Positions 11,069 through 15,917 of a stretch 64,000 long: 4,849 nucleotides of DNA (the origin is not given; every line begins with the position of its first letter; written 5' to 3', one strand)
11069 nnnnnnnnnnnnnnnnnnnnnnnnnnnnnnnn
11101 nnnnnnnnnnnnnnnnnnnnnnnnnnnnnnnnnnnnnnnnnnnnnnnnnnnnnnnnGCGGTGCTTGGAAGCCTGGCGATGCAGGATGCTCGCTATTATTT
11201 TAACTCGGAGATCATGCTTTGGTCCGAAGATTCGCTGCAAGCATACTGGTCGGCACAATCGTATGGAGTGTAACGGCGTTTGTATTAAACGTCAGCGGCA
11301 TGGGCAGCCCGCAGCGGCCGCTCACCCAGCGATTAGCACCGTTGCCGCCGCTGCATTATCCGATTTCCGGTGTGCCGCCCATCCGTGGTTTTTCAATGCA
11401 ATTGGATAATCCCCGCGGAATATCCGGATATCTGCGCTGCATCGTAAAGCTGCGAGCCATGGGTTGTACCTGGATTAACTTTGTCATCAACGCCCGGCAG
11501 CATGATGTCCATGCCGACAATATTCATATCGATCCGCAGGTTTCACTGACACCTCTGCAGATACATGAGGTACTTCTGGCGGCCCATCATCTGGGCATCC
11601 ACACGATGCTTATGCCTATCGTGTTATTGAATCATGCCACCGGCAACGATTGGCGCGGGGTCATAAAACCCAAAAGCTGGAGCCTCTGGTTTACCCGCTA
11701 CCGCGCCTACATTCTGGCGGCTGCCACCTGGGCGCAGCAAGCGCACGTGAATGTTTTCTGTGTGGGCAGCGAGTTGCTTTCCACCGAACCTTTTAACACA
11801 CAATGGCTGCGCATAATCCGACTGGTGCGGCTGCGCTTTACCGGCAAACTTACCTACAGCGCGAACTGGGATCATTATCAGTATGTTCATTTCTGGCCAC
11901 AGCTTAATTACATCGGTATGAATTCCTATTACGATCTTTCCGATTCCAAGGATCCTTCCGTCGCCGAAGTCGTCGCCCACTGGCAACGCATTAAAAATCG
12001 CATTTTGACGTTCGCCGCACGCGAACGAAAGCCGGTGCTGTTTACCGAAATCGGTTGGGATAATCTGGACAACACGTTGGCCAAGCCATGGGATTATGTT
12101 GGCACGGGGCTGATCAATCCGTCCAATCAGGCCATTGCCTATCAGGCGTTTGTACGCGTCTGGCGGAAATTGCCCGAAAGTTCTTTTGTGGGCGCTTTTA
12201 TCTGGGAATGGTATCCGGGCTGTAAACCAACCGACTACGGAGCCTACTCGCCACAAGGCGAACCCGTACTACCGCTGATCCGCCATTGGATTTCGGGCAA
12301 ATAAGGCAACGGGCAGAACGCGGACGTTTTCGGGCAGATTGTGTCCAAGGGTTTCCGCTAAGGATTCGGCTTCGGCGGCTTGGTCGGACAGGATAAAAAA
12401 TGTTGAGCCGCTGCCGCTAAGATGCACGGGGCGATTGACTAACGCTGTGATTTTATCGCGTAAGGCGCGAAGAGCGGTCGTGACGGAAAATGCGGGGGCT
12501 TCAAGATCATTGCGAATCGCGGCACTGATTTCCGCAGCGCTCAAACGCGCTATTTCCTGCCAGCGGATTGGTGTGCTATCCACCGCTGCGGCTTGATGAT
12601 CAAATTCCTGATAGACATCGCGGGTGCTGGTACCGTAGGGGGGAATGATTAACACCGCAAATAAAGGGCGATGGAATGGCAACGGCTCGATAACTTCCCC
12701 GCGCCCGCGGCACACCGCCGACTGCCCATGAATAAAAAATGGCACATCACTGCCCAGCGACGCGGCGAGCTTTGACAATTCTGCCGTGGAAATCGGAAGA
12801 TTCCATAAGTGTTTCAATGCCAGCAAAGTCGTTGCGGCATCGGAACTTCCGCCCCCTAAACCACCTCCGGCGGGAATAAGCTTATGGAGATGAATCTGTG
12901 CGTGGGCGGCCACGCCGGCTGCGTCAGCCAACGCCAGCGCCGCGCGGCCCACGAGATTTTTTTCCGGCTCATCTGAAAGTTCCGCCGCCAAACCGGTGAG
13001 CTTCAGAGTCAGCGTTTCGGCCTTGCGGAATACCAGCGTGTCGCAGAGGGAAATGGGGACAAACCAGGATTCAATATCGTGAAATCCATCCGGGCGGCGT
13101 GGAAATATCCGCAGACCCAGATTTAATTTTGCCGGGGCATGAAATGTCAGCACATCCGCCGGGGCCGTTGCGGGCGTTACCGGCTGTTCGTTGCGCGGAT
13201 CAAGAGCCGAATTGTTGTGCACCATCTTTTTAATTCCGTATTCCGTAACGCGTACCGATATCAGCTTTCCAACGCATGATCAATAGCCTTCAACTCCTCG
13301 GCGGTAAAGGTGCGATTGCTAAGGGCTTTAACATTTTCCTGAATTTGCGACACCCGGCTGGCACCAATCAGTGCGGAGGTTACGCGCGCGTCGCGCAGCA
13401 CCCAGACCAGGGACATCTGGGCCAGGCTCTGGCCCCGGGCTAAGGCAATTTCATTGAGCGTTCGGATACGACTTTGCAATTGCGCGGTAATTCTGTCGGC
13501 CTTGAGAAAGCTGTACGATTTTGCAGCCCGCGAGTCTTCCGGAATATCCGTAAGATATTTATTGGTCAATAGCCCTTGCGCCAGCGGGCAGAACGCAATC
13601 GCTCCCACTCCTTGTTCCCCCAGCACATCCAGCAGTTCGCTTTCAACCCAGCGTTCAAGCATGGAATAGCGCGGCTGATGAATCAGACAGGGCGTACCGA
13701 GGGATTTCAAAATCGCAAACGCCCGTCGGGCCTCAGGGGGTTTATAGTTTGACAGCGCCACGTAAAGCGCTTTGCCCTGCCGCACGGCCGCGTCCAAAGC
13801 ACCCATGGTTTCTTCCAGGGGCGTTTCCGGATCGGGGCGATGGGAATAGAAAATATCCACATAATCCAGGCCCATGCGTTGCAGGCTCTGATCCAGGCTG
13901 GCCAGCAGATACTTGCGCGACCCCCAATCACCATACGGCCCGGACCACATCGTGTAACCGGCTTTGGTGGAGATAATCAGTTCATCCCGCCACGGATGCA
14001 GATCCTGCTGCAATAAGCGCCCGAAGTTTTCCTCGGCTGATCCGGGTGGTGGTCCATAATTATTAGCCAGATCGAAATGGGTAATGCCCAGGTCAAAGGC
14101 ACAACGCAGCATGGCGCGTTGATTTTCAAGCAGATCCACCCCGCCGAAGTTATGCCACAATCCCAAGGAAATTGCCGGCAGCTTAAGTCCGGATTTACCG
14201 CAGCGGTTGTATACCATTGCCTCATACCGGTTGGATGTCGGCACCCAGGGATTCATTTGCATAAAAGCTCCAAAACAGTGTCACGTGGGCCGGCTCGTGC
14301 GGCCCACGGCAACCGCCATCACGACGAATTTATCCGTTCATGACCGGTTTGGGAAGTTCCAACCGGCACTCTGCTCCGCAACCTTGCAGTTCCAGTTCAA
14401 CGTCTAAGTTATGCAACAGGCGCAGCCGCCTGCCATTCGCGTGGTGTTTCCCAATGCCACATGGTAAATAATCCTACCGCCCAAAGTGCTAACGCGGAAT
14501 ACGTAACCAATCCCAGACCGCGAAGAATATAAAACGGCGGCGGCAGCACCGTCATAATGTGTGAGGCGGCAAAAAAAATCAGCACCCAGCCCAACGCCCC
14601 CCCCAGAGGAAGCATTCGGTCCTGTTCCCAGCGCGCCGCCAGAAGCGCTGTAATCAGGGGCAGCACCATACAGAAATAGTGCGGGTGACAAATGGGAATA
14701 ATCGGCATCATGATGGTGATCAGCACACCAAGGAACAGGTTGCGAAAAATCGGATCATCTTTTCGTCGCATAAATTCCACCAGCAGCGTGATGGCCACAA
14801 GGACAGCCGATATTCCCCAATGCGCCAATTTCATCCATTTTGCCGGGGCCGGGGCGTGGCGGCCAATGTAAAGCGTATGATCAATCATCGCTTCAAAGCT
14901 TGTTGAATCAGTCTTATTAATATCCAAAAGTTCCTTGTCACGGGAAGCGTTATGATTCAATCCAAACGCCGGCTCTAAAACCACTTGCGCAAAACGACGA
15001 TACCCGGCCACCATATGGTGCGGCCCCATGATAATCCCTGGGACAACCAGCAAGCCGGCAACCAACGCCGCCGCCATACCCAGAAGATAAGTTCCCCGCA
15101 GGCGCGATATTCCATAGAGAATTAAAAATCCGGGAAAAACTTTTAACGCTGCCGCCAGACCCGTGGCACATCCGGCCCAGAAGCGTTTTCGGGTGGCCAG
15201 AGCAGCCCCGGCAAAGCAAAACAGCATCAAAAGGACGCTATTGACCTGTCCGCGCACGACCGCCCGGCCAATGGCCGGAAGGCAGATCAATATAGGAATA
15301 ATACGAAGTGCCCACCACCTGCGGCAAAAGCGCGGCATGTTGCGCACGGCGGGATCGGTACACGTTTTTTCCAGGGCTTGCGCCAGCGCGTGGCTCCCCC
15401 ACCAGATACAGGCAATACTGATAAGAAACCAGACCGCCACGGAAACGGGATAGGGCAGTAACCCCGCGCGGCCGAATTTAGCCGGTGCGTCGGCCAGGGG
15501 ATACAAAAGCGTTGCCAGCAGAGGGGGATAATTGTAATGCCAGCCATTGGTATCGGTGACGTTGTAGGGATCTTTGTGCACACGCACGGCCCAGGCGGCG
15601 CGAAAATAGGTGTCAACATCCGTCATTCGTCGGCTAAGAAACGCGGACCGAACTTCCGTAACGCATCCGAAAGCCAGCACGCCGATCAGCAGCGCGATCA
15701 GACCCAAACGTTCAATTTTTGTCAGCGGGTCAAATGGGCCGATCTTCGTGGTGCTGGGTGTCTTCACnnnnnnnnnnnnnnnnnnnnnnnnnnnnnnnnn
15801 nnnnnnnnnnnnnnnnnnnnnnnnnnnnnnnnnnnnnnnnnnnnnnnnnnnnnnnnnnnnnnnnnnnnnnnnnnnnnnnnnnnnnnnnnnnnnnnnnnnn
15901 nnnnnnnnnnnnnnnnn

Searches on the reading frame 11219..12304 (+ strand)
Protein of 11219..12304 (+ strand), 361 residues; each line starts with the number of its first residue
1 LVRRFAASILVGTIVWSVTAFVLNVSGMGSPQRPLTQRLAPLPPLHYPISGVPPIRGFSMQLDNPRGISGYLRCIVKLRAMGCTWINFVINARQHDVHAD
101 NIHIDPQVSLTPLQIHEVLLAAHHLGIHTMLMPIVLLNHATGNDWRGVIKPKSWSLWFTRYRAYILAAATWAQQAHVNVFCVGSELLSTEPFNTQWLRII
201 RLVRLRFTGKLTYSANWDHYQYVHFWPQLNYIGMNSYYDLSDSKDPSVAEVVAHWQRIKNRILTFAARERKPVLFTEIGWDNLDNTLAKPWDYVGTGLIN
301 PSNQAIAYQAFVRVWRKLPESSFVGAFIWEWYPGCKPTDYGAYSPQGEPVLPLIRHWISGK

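Call 8: search_protein_families(library=ncbifam, proteins=[window:11219-12304:+], max_evalue=0.00001)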
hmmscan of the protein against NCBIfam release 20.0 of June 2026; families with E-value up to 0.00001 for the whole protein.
window:11219-12304:+ (361 aa): 0 families

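Call 50: search_protein_families(library=pfam, proteins=[window:11219-12304:+], max_evalue=0.01)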
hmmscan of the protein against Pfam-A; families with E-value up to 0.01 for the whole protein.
window:11219-12304:+ (361 aa): 2 families
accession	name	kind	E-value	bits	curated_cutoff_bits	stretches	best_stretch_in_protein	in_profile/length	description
PF22612.2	GH113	-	2.2e-40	139.3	27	1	77-333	23-270/289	Glycoside Hydrolase Family 113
PF13547.12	GTA_TIM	-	0.0016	18.3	27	0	160-224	2-78/299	GTA TIM-barrel-like domain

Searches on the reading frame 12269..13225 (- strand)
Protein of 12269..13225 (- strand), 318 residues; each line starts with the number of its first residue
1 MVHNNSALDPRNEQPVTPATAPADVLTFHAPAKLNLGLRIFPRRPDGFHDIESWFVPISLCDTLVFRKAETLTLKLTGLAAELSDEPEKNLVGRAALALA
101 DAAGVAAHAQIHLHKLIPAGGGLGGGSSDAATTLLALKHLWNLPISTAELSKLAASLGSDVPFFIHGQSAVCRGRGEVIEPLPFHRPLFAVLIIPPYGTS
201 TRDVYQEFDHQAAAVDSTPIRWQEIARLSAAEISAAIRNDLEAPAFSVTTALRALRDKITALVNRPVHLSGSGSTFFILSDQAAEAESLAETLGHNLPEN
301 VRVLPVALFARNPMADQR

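Call 8: search_protein_families(library=ncbifam, proteins=[window:12269-13225:-], max_evalue=0.00001)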
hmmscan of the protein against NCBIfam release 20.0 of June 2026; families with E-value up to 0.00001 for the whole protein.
window:12269-13225:- (318 aa): 9 families
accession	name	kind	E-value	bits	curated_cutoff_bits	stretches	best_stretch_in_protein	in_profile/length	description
NF002870.0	PRK03188.1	equivalog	1.1e-60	204.9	286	1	22-295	7-285/310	4-(cytidine 5'-diphospho)-2-C-methyl-D-erythritol kinase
NF011202.0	PRK14608.1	equivalog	1.1e-59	202.2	204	1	23-298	7-283/294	4-(cytidine 5'-diphospho)-2-C-methyl-D-erythritol kinase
TIGR00154.1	ispE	equivalog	6.4e-58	196.6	138.7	1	26-291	3-269/294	4-(cytidine 5'-diphospho)-2-C-methyl-D-erythritol kinase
NF011205.0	PRK14611.1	equivalog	2.2e-49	168.4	364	1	28-297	4-269/275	4-(cytidine 5'-diphospho)-2-C-methyl-D-erythritol kinase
NF003216.0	PRK04181.1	equivalog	3.7e-36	125.2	191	1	28-280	3-254/257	4-(cytidine 5'-diphospho)-2-C-methyl-D-erythritol kinase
NF011207.0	PRK14613.1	equivalog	6.4e-32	111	359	1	30-291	3-281/297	4-(cytidine 5'-diphospho)-2-C-methyl-D-erythritol kinase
NF004568.0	PRK05905.1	equivalog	4e-18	66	321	1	32-279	10-255/261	4-(cytidine 5'-diphospho)-2-C-methyl-D-erythritol kinase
NF002288.1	PRK01212.1-4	equivalog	2.5e-14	53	194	1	61-155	26-123/303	homoserine kinase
TIGR00191.1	thrB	equivalog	6.1e-12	45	168.25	1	77-293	47-277/304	homoserine kinase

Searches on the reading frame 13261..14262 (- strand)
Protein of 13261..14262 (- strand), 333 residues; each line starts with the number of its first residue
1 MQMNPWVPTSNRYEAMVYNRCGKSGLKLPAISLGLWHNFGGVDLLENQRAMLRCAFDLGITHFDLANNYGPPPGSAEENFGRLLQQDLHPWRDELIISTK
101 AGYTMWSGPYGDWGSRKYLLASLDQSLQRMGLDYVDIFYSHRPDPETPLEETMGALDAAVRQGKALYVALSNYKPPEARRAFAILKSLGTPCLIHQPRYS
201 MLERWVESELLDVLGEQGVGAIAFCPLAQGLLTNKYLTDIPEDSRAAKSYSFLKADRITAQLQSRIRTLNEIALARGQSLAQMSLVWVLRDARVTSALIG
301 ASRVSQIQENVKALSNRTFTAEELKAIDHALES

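Call 8: search_protein_families(library=ncbifam, proteins=[window:13261-14262:-], max_evalue=0.00001)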
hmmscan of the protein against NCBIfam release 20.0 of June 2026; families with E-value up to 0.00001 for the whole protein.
window:13261-14262:- (333 aa): 6 families
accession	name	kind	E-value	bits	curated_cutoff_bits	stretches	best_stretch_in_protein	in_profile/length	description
NF007388.0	PRK09912.1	subfamily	4.1e-143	476.5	448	1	6-330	3-331/346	L-glyceraldehyde 3-phosphate reductase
TIGR01293.1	Kv_beta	subfamily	7.7e-51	173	365.4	1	16-316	1-303/319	voltage-dependent potassium channel subunit beta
NF049922.1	MethglyxlRedYdjG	equivalog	2.6e-25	89.1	550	1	20-325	5-315/326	NADH-dependent methylglyoxal reductase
NF007912.0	PRK10625.1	equivalog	7.7e-24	84.7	415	1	148-325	156-332/346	NADP(H)-dependent aldo-keto reductase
NF007695.0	PRK10376.1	subfamily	5.2e-18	65.1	280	1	45-228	39-216/290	oxidoreductase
NF008377.0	PRK11172.1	equivalog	2.3e-12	46.7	327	1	51-246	21-201/267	2,5-didehydrogluconate reductase DkgB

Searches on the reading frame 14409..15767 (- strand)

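Call 9: search_protein_families(library=ncbifam, proteins=[window:14409-15767:-], max_evalue=0.00001)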
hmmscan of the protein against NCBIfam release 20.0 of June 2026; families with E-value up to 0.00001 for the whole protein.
window:14409-15767:- (452 aa): 0 families

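Call 50: search_protein_families(library=pfam, proteins=[window:14409-15767:-], max_evalue=0.01)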
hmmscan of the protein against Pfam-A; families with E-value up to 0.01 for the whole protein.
window:14409-15767:- (452 aa): 1 family
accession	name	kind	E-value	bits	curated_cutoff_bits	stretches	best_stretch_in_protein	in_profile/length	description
PF09594.16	GT87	-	1e-24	88.1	25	1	78-352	1-233/237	Glycosyltransferase family 87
